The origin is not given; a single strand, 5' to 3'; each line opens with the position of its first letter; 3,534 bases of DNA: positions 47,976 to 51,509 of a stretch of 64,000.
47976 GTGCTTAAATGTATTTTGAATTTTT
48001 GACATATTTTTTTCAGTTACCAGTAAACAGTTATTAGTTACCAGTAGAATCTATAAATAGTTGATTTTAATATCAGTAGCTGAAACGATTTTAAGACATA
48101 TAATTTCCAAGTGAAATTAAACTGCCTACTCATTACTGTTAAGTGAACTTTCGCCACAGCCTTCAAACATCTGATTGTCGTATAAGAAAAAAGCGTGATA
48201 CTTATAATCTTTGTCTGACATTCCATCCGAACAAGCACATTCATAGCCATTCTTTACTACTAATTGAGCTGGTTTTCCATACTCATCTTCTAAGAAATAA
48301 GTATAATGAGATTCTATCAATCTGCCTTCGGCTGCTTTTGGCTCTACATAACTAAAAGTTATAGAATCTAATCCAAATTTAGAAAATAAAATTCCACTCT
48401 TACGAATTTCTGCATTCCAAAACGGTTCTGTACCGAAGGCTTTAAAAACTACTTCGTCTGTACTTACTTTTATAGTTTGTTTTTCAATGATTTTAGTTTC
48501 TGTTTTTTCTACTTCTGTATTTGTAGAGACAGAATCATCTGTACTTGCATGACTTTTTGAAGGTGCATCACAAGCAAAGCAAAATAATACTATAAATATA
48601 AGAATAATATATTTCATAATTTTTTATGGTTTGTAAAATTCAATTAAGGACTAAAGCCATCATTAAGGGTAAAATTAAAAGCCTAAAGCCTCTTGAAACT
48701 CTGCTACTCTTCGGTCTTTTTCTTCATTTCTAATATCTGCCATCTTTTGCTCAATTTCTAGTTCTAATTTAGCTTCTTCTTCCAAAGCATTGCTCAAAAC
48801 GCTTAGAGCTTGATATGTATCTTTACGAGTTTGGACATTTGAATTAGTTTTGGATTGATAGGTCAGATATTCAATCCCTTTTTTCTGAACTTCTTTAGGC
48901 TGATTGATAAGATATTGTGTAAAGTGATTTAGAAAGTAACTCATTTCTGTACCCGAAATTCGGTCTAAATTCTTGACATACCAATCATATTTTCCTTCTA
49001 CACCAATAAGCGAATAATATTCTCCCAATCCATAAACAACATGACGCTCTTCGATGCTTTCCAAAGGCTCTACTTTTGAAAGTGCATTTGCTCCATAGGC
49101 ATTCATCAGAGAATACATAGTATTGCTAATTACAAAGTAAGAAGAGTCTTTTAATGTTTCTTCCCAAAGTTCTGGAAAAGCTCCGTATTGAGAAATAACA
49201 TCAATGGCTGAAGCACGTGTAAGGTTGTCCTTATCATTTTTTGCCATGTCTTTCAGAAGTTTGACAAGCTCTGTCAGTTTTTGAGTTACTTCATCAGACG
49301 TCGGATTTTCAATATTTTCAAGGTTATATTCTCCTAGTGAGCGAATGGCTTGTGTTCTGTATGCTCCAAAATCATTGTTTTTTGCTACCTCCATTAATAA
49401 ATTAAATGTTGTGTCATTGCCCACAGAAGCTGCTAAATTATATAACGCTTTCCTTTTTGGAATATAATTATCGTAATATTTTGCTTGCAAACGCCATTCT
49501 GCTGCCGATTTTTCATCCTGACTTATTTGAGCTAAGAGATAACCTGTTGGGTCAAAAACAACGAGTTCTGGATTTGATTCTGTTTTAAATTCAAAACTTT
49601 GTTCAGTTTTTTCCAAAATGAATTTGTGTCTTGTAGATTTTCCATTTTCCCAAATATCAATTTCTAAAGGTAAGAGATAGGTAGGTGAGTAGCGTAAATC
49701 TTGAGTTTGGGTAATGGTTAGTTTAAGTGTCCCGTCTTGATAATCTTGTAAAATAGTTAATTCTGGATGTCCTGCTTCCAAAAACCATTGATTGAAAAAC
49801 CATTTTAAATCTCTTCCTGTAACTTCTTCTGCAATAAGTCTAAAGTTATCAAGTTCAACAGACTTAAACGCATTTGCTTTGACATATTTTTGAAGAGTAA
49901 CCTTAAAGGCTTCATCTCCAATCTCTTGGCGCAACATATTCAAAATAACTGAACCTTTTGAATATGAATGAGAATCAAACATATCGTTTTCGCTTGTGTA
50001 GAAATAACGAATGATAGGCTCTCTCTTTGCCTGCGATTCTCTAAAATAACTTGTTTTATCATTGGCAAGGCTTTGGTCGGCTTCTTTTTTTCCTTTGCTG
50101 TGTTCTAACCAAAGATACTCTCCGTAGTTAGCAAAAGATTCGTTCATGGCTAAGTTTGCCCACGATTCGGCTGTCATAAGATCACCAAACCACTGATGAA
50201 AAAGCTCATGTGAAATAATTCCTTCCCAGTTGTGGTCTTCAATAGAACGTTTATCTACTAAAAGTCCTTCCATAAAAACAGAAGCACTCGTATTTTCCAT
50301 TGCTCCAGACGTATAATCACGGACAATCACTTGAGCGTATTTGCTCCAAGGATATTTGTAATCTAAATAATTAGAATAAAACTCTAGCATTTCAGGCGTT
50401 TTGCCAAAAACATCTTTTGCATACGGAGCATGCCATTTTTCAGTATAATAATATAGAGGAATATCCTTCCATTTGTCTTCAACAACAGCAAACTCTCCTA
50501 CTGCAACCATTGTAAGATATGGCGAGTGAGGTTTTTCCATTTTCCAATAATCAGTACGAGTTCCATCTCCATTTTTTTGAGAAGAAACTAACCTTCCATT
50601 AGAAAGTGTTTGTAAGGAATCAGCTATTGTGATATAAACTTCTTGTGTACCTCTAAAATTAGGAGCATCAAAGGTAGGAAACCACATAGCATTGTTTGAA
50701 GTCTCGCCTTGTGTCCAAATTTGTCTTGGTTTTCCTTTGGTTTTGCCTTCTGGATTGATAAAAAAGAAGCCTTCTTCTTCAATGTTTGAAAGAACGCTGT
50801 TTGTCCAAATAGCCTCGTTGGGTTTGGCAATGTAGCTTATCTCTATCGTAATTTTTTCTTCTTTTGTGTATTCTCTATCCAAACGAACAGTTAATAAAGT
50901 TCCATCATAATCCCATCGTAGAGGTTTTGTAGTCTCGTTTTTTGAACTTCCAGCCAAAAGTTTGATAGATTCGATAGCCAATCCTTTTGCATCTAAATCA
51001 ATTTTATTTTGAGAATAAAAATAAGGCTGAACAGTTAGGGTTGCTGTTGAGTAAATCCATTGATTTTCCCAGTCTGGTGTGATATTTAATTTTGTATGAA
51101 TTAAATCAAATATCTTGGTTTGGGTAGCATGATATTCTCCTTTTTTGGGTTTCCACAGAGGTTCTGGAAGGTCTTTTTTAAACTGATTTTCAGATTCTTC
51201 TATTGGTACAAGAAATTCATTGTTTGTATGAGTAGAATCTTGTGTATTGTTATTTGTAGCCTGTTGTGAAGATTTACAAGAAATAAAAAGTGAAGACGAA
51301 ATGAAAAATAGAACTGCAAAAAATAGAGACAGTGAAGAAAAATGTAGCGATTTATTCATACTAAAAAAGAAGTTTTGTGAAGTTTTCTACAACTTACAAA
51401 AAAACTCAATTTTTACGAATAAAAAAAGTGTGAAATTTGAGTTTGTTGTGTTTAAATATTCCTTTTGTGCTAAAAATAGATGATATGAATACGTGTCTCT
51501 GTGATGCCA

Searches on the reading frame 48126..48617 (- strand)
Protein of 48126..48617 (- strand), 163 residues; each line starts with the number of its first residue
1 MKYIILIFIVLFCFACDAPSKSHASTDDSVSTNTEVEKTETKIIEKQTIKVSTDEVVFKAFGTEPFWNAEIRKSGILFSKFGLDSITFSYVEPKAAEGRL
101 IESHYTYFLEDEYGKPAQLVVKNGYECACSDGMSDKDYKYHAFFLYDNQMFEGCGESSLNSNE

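Call 3: search_protein_families(library=pfam, proteins=[window:48126-48617:-], max_evalue=0.01)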
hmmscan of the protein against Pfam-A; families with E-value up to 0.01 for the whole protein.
window:48126-48617:- (163 aa): 0 families
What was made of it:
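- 48126..48617 (-): 163-aa lipoprotein gene upstream of ftsL. It evolves fast and is dispensable. No Pfam hit (call 3).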

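Call 4: search_protein_families(library=ncbifam, proteins=[window:48126-48617:-], max_evalue=0.01)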
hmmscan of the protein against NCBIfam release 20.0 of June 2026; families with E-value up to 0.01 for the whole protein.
window:48126-48617:- (163 aa): 1 family
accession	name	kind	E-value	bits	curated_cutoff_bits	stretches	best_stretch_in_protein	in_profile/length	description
NF053819.1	EF0750_LPXTG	subfamily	0.0085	16.6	47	0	1-45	1-44/105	EF2685/EF0750 family sortase-dependent surface protein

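Call 83: search_protein_families(library=phrogs, proteins=[window:48126-48617:-], max_evalue=0.01)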
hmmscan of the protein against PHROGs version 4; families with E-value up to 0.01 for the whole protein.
window:48126-48617:- (163 aa): 0 families

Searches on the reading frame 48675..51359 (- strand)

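Call 3: search_protein_families(library=pfam, proteins=[window:48675-51359:-], max_evalue=0.01)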
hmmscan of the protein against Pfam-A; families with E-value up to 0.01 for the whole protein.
window:48675-51359:- (894 aa): 4 families
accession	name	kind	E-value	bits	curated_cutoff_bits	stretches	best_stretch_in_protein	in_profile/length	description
PF01433.26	Peptidase_M1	-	1.4e-47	162.6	27.7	1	320-525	5-218/218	Peptidase family M1 domain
PF17900.6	Peptidase_M1_N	-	3.1e-17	63.7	25.8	1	88-282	4-186/186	Peptidase M1 N-terminal domain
PF13646.12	HEAT_2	-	0.00025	21.7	27.7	1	635-721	17-86/88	HEAT repeats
PF11940.14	DUF3458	-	0.0062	17.3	28.6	0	530-595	1-75/95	Domain of unknown function (DUF3458) Ig-like fold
